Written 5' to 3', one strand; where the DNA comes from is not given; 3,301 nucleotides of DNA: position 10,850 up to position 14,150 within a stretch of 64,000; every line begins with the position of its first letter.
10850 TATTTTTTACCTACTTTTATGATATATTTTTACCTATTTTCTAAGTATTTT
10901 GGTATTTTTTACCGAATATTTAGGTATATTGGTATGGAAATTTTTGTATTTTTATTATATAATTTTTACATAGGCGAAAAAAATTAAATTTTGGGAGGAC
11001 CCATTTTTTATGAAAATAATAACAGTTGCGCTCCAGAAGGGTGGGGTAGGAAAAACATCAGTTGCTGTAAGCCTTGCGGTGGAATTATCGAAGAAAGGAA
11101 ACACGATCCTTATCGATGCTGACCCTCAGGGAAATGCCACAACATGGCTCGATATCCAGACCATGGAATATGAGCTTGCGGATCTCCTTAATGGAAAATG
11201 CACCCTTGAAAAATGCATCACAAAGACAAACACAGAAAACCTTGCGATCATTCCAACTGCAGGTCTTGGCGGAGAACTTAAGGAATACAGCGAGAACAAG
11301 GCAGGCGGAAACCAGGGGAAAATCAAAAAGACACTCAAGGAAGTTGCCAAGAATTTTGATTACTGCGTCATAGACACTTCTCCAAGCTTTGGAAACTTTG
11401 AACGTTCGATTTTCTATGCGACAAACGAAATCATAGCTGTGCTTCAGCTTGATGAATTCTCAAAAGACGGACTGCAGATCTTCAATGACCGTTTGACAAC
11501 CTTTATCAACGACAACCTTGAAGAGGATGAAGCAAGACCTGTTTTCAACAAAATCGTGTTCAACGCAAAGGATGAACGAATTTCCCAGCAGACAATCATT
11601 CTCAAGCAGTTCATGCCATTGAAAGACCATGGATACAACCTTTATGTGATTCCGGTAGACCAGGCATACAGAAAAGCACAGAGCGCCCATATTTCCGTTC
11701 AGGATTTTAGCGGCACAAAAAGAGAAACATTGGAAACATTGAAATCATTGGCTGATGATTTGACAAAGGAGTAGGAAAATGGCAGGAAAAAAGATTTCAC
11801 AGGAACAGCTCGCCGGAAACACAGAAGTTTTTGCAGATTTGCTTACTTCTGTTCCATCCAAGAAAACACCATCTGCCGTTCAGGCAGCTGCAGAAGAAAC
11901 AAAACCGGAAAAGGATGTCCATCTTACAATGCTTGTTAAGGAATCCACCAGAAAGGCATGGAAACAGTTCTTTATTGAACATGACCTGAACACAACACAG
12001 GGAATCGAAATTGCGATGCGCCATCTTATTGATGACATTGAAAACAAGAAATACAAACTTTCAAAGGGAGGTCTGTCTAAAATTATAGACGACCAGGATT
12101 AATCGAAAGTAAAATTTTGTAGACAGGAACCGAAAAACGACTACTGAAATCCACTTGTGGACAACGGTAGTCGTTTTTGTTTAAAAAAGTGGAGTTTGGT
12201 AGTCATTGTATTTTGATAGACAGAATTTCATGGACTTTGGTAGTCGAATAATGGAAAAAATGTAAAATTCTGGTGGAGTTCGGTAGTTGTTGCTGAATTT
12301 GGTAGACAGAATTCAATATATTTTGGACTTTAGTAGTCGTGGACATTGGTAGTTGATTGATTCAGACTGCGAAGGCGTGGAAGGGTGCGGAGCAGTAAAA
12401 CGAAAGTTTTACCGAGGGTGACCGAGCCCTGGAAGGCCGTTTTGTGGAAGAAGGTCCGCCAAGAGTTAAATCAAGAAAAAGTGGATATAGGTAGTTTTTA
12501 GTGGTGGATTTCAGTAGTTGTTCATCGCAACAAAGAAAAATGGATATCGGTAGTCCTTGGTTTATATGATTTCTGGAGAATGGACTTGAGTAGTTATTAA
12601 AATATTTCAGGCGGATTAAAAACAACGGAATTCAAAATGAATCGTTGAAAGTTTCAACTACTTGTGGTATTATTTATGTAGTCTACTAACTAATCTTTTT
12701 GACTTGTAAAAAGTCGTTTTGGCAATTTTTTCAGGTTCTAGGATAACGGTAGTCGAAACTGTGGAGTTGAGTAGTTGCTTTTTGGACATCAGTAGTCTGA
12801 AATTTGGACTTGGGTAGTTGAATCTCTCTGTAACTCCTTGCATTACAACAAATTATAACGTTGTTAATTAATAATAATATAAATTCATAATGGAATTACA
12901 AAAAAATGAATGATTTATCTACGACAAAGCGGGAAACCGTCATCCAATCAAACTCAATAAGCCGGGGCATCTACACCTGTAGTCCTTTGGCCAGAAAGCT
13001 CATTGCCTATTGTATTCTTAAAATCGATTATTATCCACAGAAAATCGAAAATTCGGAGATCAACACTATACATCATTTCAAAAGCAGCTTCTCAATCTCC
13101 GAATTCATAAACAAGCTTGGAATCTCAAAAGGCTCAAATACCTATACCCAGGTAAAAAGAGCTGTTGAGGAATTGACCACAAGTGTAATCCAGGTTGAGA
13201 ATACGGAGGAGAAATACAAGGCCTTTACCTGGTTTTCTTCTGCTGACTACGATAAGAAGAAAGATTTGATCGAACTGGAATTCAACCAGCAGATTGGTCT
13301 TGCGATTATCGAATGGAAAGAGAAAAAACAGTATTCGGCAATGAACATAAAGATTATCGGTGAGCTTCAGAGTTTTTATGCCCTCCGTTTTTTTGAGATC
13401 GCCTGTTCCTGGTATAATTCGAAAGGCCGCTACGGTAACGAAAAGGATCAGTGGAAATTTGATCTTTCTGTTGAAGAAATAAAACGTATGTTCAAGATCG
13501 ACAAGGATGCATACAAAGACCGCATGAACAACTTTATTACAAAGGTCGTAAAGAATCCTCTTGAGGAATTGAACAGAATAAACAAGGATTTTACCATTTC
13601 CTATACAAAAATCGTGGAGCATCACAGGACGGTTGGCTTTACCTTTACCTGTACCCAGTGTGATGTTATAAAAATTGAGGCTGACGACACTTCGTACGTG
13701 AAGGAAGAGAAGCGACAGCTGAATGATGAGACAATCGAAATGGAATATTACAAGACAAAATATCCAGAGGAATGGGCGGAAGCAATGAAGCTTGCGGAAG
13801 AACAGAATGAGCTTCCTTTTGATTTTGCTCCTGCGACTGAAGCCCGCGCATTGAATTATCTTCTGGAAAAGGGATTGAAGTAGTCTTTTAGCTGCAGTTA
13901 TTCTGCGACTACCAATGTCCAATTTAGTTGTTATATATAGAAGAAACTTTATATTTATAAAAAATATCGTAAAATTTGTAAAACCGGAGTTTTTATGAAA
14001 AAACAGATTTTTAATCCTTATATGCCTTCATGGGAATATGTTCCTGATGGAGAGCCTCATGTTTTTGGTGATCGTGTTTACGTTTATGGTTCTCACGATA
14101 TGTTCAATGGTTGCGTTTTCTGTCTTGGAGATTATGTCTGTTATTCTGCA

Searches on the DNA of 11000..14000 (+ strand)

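Call 11: search_dna_similar(query=window:11000-14000:+, collection=plasmids, mode=near)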
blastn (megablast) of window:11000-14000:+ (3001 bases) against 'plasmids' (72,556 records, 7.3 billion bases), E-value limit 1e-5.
No match.

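Call 55: search_dna_similar(query=window:12340-12480:+, collection=phages, mode=distant, max_evalue=0.01)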
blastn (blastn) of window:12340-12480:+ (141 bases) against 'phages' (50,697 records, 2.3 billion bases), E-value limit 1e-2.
No match.

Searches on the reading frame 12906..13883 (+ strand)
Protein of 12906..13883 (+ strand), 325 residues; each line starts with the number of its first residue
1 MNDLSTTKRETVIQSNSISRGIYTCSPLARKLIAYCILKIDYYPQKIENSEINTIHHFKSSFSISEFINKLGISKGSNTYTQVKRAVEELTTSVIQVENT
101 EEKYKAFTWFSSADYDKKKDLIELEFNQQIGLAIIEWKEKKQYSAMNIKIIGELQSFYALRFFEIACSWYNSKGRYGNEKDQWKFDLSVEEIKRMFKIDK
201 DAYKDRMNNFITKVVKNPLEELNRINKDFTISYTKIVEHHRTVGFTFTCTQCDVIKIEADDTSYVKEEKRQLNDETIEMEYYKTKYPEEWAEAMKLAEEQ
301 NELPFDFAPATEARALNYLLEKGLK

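Call 8: search_protein_families(library=pfam, proteins=[window:12906-13883:+], max_evalue=0.01)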
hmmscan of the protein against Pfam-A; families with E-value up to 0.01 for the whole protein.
window:12906-13883:+ (325 aa): 2 families
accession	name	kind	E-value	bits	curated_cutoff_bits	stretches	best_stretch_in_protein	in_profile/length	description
PF01051.27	Rep3_N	-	4e-23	82.8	22.4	1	12-167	2-141/141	Initiator Replication protein, WH1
PF21205.3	Rep3_C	-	7.7e-08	32.9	21.1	1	188-248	1-58/59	Initiator Rep protein, WH2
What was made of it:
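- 12906..13883 (+): The rep gene, encoding a Rep3 initiator with WH1 and WH2 domains. call 8 (PF01051 4e-23, PF21205 8e-8)
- On Rep3-family iteron replicon (basic replicon at 10.8-13.9 kb): PF01051 at 4e-23 and PF21205 at 7.7e-8 on 12906-13883 (call 8)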

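Call 13: find_homologous_proteins(query=window:12906-13883:+)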
Query window:12906-13883:+ (325 aa): 26 proteins with E <= 0.001 among 1123 candidates.
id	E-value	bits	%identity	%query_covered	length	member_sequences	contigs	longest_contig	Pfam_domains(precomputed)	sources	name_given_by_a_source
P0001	1.6e-212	722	100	100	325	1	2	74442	PF01051.28,PF21205.4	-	-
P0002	4.4e-184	629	87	100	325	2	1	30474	PF01051.28,PF21205.4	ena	-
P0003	4.5e-182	622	85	100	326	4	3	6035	PF01051.28,PF21205.4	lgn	-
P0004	2.6e-173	594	80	100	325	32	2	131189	PF01051.28,PF21205.4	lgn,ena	-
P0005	1.4e-172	591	80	100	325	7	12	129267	PF01051.28,PF21205.4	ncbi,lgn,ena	-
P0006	6.0e-172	589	81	100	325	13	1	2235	PF01051.28,PF21205.4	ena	-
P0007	6.0e-170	583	80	100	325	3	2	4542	PF01051.28,PF21205.4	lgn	-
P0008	1.7e-154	532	73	99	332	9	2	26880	PF01051.28,PF21205.4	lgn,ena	-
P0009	1.2e-151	522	72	99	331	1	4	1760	PF01051.28,PF21205.4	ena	-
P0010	1.5e-151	522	73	97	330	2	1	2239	PF01051.28,PF21205.4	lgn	-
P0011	4.6e-151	521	72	98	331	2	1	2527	PF01051.28,PF21205.4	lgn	-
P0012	7.0e-150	517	72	98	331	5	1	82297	PF01051.28,PF21205.4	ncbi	-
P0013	9.4e-150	516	72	100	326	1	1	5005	PF01051.28,PF21205.4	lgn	-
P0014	1.4e-149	516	70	99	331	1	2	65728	PF01051.28,PF21205.4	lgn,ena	-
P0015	8.0e-149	513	70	99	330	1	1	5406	PF01051.28,PF21205.4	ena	-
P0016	2.2e-147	508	70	99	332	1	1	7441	PF01051.28,PF21205.4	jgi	-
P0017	5.3e-147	507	69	100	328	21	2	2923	PF01051.28,PF21205.4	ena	-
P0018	4.7e-146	504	69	99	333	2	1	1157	PF01051.28,PF21205.4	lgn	-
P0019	6.9e-146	504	70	97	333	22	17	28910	PF01051.28,PF21205.4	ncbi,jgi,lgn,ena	-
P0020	1.9e-145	502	70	99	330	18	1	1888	PF01051.28,PF21205.4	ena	-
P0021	1.6e-144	499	70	97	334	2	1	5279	PF01051.28,PF21205.4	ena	-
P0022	2.4e-144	499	70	99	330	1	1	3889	PF01051.28,PF21205.4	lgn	-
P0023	7.5e-141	487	68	99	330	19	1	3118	PF01051.28,PF21205.4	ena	-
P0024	5.0e-137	474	68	100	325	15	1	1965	PF01051.28,PF21205.4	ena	-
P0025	8.1e-88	313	69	62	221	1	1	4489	PF01051.28,PF21205.4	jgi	-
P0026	9.7e-59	217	77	41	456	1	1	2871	PF21205.4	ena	-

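Call 14: find_encoding_contigs(protein=P0005, flank=10000, max_places=4)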
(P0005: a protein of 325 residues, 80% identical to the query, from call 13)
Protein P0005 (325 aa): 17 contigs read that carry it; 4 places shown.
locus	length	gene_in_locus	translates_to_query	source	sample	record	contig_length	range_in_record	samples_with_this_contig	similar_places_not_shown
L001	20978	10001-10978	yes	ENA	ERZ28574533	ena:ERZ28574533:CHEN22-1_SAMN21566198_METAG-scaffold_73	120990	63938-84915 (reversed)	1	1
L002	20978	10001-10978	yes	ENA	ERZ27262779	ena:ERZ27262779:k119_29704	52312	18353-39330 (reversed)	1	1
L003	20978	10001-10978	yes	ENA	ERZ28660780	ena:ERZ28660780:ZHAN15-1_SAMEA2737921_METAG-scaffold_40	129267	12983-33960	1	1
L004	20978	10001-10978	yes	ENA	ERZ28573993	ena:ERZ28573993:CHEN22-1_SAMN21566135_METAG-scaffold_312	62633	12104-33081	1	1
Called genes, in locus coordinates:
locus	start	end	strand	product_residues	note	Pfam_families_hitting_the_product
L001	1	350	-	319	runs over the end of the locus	PF02463:SMC_N (faint), PF00005:ABC_tran, PF13304:AAA_21 (faint), PF08402:TOBE_2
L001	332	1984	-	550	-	PF00528:BPD_transp_1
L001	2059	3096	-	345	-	PF01547:SBP_bac_1, PF13416:SBP_bac_8, PF13531:SBP_bac_11, PF13343:SBP_bac_6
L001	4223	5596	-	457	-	PF03952:Enolase_N, PF00113:Enolase_C, PF13378:MR_MLE_C (weak)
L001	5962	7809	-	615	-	PF01301:Glyco_hydro_35, PF21317:BetaGal_ABD_1, PF21467:BetaGal_gal-bd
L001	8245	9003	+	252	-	PF01656:CbiA, PF02374:ArsA_ATPase (faint), PF10609:ParA, PF13614:AAA_31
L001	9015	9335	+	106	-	-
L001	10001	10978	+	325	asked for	PF01051:Rep3_N, PF21205:Rep3_C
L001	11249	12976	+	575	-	PF04205:FMN_bind, PF01946:Thi4 (faint), PF00890:FAD_binding_2, PF01266:DAO, PF01494:FAD_binding_3 (weak), PF07992:Pyr_redox_2 (weak), PF12831:FAD_oxidored, PF03486:HI0933_like (weak), +1 more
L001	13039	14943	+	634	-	PF03239:FTR1, PF05154:TM2 (weak)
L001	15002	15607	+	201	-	PF10634:Iron_transport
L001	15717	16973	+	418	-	PF10080:FtrD-like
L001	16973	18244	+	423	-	PF12704:MacB_PCD, PF02687:FtsX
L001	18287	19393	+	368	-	PF12704:MacB_PCD, PF02687:FtsX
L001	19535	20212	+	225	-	PF00005:ABC_tran, PF02463:SMC_N (weak)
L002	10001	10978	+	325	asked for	PF01051:Rep3_N, PF21205:Rep3_C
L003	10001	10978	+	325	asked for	PF01051:Rep3_N, PF21205:Rep3_C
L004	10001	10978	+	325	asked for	PF01051:Rep3_N, PF21205:Rep3_C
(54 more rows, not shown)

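Call 15: find_encoding_contigs(protein=P0002, flank=10000, max_places=2)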
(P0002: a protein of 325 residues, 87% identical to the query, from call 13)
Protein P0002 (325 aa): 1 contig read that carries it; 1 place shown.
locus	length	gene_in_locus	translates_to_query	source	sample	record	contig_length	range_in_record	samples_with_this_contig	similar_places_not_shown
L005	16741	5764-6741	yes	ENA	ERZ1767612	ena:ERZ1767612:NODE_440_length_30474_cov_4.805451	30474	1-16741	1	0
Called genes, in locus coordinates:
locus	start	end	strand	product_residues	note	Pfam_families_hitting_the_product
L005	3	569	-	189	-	?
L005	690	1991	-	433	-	PF02127:Peptidase_M18, PF05343:Peptidase_M42 (weak)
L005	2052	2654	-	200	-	PF01812:5-FTHF_cyc-lig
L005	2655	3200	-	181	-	PF04260:DUF436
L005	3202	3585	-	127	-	PF09394:Inhibitor_I42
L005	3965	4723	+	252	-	PF01656:CbiA, PF02374:ArsA_ATPase (weak), PF06564:CBP_BcsQ (faint), PF07015:VirC1 (faint), PF10609:ParA, PF13614:AAA_31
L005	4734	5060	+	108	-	-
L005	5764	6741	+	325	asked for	PF01051:Rep3_N, PF21205:Rep3_C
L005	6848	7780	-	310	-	PF14257:DUF4349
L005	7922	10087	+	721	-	PF00916:Sulfate_transp, PF01740:STAS, PF13466:STAS_2 (faint)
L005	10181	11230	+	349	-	PF00331:Glyco_hydro_10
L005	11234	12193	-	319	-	PF01636:APH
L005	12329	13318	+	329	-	PF00389:2-Hacid_dh, PF02826:2-Hacid_dh_C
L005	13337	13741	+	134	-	-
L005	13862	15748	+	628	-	PF00532:Peripla_BP_1, PF13407:Peripla_BP_4, PF13377:Peripla_BP_3, PF00990:GGDEF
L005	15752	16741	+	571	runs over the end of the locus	PF14052:Caps_assemb_Wzi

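Call 16: find_encoding_contigs(protein=P0012, flank=10000, max_places=2)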
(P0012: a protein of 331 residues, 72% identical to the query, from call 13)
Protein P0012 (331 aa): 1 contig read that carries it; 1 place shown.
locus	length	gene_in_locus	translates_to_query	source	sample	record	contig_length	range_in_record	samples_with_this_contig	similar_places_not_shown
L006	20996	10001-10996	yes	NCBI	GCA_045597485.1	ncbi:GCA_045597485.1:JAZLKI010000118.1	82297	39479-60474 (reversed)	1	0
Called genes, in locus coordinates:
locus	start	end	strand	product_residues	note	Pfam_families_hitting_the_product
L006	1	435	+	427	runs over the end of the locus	PF14052:Caps_assemb_Wzi (weak)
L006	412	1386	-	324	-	-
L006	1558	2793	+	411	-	PF14689:SPOB_a, PF02518:HATPase_c, PF14501:HATPase_c_5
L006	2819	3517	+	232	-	PF00072:Response_reg, PF20714:HTH_64 (weak)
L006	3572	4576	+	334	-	PF01547:SBP_bac_1, PF13531:SBP_bac_11, PF13416:SBP_bac_8, PF13343:SBP_bac_6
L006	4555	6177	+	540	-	PF00528:BPD_transp_1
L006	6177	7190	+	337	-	PF00005:ABC_tran, PF02463:SMC_N (weak), PF13304:AAA_21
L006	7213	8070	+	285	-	PF00892:EamA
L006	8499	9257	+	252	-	PF01656:CbiA, PF02374:ArsA_ATPase (weak), PF10609:ParA (weak), PF13614:AAA_31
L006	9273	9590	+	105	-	-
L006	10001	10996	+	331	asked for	PF01051:Rep3_N, PF21205:Rep3_C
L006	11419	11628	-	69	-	-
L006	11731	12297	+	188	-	PF06161:DUF975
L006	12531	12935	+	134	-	PF01243:PNPOx_N (weak)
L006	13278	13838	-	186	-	PF01863:YgjP-like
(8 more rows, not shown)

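Call 23: find_encoding_contigs(protein=P0001, flank=10000, max_places=4)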
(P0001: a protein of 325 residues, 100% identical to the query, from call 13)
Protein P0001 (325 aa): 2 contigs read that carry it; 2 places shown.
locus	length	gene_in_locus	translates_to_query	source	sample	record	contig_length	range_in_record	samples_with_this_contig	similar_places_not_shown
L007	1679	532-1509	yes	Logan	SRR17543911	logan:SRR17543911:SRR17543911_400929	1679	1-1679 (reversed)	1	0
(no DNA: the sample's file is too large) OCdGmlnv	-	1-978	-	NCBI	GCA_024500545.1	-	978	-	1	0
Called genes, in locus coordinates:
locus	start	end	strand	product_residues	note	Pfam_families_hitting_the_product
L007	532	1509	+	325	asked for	PF01051:Rep3_N, PF21205:Rep3_C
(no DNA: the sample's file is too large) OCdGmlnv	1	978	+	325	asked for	PF01051:Rep3_N, PF21205:Rep3_C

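Call 24: find_encoding_contigs(protein=P0004, flank=10000, max_places=3)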
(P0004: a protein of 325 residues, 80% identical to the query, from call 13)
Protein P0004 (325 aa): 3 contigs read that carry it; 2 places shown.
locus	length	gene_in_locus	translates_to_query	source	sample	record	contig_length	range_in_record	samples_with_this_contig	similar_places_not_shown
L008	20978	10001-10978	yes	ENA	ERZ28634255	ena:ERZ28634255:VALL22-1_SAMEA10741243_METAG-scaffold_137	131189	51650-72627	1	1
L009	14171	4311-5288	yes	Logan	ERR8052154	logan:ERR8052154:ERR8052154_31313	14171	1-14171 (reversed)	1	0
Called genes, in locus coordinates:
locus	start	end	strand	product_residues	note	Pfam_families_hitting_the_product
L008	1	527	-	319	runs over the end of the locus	PF00005:ABC_tran, PF13304:AAA_21 (faint), PF08402:TOBE_2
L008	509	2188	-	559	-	PF00528:BPD_transp_1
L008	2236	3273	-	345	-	PF01547:SBP_bac_1, PF13416:SBP_bac_8, PF13531:SBP_bac_11, PF13343:SBP_bac_6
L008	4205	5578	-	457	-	PF03952:Enolase_N, PF00113:Enolase_C, PF13378:MR_MLE_C (weak)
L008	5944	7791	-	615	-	PF01301:Glyco_hydro_35, PF21317:BetaGal_ABD_1, PF21467:BetaGal_gal-bd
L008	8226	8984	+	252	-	PF01656:CbiA, PF02374:ArsA_ATPase (faint), PF10609:ParA, PF13614:AAA_31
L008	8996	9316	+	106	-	-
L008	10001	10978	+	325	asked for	PF01051:Rep3_N, PF21205:Rep3_C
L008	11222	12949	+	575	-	PF04205:FMN_bind, PF01946:Thi4 (faint), PF00890:FAD_binding_2, PF01266:DAO, PF01494:FAD_binding_3, PF07992:Pyr_redox_2 (weak), PF12831:FAD_oxidored, PF03486:HI0933_like (weak), +2 more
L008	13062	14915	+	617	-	PF03239:FTR1, PF05154:TM2 (weak)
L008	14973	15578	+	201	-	PF10634:Iron_transport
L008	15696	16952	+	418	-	PF10080:FtrD-like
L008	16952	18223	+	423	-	PF12704:MacB_PCD, PF02687:FtsX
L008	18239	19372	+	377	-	PF12704:MacB_PCD, PF02687:FtsX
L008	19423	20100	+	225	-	PF00005:ABC_tran, PF02463:SMC_N (weak)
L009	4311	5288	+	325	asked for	PF01051:Rep3_N, PF21205:Rep3_C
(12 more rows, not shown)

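Call 30: find_related_loci(query=A2, collection=genome_contigs, flank=10000)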
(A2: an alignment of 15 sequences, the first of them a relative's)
Query A2 (325 aa) in genome_contigs; peptide patterns used: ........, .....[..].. (x = any residue, [..] = any of these).
194 stretches matched a pattern; 14 encode a relative of the query (tblastn E <= 1e-3); 13 distinct loci.
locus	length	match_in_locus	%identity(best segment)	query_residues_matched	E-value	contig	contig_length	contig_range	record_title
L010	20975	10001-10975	85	1-324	0e+0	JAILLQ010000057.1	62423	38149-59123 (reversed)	MAG: Treponema sp. isolate RUI232 k141_2740186_flag=0_multi=33.5368_len=62423, whole genome shotgun sequence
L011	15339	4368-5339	80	1-324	0e+0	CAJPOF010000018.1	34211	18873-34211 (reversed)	MAG: uncultured Treponema sp. isolate SRR9217404-mag-bin.18 genome assembly, contig: SRR9217404-mag-bin.18_109, whole ge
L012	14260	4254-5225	81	1-324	0e+0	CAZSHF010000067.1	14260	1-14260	MAG TPA_asm: uncultured Treponema sp. isolate SRP225648_co1_975 genome assembly, contig: NODE_10707_length_14260_cov_9.0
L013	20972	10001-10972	80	1-324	1e-176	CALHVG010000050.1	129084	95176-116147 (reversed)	MAG TPA_asm: uncultured Treponema sp. isolate ERR589454_bin.11_CONCOCT_v1.1_MAG genome assembly, contig: ERZ772957.17, w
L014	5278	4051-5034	73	2-324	9e-166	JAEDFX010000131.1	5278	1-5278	MAG: Treponema sp. isolate MAG095 NODE_14194_length_5278_cov_18.988321, whole genome shotgun sequence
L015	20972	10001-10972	72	4-323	2e-158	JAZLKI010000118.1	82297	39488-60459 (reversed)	MAG: Treponema sp. isolate T1900044959_TA20190016.MAGScoT_cleanbin_000073 SGB_3917_k141_275671, whole genome shotgun seq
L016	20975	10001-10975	71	4-324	2e-156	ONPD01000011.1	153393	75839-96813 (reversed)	uncultured Treponema sp. isolate RUG517 genome assembly, contig: scaffold_308, whole genome shotgun sequence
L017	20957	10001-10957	71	9-324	1e-155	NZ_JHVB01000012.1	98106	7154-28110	Treponema sp. C6A8 T530DRAFT_scaffold00011.11_C, whole genome shotgun sequence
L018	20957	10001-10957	70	9-324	2e-155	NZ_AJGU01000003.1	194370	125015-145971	Treponema sp. JC4 contig00003, whole genome shotgun sequence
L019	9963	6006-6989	70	4-324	6e-155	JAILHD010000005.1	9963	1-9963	MAG: Treponema sp. isolate RUI115 k141_1666347_flag=0_multi=50.8760_len=9963, whole genome shotgun sequence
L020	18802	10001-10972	69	4-324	3e-150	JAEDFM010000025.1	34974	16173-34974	MAG: Treponema sp. isolate MAG084 NODE_1027_length_34974_cov_22.437498, whole genome shotgun sequence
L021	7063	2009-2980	69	1-324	3e-146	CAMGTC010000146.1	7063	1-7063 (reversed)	MAG: uncultured Treponema sp. isolate SRR11551380_bin.33_metaWRAP_v1.3_MAG genome assembly, contig: ERZ11474032.6558, wh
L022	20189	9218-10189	70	1-324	2e-150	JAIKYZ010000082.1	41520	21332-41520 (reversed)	MAG: Treponema sp. isolate RUI494 k141_3569000_flag=1_multi=13.0000_len=41520, whole genome shotgun sequence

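Call 54: search_dna_similar(query=window:12906-13883:+, collection=plasmids, mode=protein, max_rows=15)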
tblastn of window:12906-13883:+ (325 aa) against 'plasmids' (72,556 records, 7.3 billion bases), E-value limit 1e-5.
Records with a match: 115; places in all: 120; records where one place covers at least 80% of the query: 4.
Best place of each record, by identity: <60% 115.
By first word of the organism name: Bacillus 13; Geobacillus 13; Psychrobacter 12; Haemophilus 11; Vibrio 11; Clostridium 9; Planococcus 7; Priestia 7; Acinetobacter 6; Ralstonia 4; and 17 more.
By predicted mobility (MOB-suite, as given by PLSDB): non-mobilizable 85; mobilizable 24; conjugative 6.
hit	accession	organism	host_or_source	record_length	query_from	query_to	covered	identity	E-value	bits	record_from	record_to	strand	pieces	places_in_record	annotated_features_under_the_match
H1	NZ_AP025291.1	Treponema saccharophilum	-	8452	14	312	92%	34.6%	3e-46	174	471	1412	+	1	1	replication initiation protein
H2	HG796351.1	uncultured bacterium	-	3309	10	319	95%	32.4%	1e-23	108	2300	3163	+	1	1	CDS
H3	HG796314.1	uncultured bacterium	-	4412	1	270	83%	36.6%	1e-54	199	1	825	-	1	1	none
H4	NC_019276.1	Psychrobacter sp. DAB_AL43B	little auks guano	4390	4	247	75%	26.6%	3e-10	69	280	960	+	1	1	repM: replication initiation protein RepM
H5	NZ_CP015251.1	Bacillus thuringiensis Bt18247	Caenorhabditis elegans,whole organism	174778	6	247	74%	25.9%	6e-9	65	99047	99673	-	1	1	replication initiation protein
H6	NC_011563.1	Candidatus Azobacteroides pseudotrichonymphae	Pseudotrichonympha grassii (protist) in ...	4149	10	254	75%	25.5%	1e-20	99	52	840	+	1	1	replication initiation protein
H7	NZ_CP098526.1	Pseudoalteromonas sp. KG3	-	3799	11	258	76%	25.0%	5e-6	56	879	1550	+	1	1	replication initiation protein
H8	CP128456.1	Geobacillus stearothermophilus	whole genome,Mungang Hot spring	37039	11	261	77%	24.5%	4e-9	65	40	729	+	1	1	replication initiation protein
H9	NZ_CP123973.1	Ligilactobacillus salivarius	pure culture,pig intestine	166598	1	236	73%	25.9%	6e-6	56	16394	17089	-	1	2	RepB family plasmid replication initiator protein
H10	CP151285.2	Psychrobacter sp. KFRI-CH2-11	Mixed,Korean fermented seafood, anchovy ...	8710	4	244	74%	25.3%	8e-7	58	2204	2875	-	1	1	repM: replication initiation protein RepM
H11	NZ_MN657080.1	Psychrobacter sp.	-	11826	7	247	74%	25.3%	3e-6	57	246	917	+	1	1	repM: replication initiation protein RepM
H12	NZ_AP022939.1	Bacillus cereus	-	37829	1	249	77%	24.4%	9e-8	61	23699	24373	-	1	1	replication initiation protein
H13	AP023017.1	Bacillus cereus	-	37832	1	249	77%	24.4%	9e-8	61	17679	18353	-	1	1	hypothetical protein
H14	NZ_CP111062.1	Chondrinema litorale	Seaweed,red alga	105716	6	265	80%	23.2%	4e-7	59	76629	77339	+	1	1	replication initiation protein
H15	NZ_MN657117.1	Psychrobacter sp.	-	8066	5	247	75%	24.7%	1e-6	58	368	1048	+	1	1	repM: replication initiation protein RepM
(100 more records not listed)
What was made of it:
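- Tried and rejected: Close Rep relatives in annotated plasmids, to scan a complete replicon: none; the best match is 35% (call 54).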

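Call 68: find_encoding_contigs(protein=P0003, flank=6000, max_places=3)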
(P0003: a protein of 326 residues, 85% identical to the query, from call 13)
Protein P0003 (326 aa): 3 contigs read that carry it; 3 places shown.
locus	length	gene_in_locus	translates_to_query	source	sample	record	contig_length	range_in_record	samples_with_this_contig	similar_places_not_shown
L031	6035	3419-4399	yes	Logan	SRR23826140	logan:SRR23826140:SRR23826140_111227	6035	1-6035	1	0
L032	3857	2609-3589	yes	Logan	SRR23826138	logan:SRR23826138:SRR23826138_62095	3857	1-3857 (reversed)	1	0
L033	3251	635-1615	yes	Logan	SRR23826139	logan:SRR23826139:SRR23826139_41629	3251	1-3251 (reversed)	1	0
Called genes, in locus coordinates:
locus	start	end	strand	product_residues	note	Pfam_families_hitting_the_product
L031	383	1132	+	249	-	PF00142:Fer4_NifH, PF01656:CbiA, PF02374:ArsA_ATPase, PF06564:CBP_BcsQ (weak), PF07015:VirC1 (faint), PF09140:MipZ (weak), PF10609:ParA, PF13614:AAA_31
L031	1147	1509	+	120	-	-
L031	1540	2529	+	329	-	PF04796:RepA_C (faint)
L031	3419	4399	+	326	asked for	PF01051:Rep3_N, PF21205:Rep3_C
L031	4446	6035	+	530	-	?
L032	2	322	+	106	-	?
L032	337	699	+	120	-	-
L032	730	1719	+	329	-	PF04796:RepA_C (faint)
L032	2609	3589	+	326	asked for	PF01051:Rep3_N, PF21205:Rep3_C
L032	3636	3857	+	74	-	?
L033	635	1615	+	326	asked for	PF01051:Rep3_N, PF21205:Rep3_C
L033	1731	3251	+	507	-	?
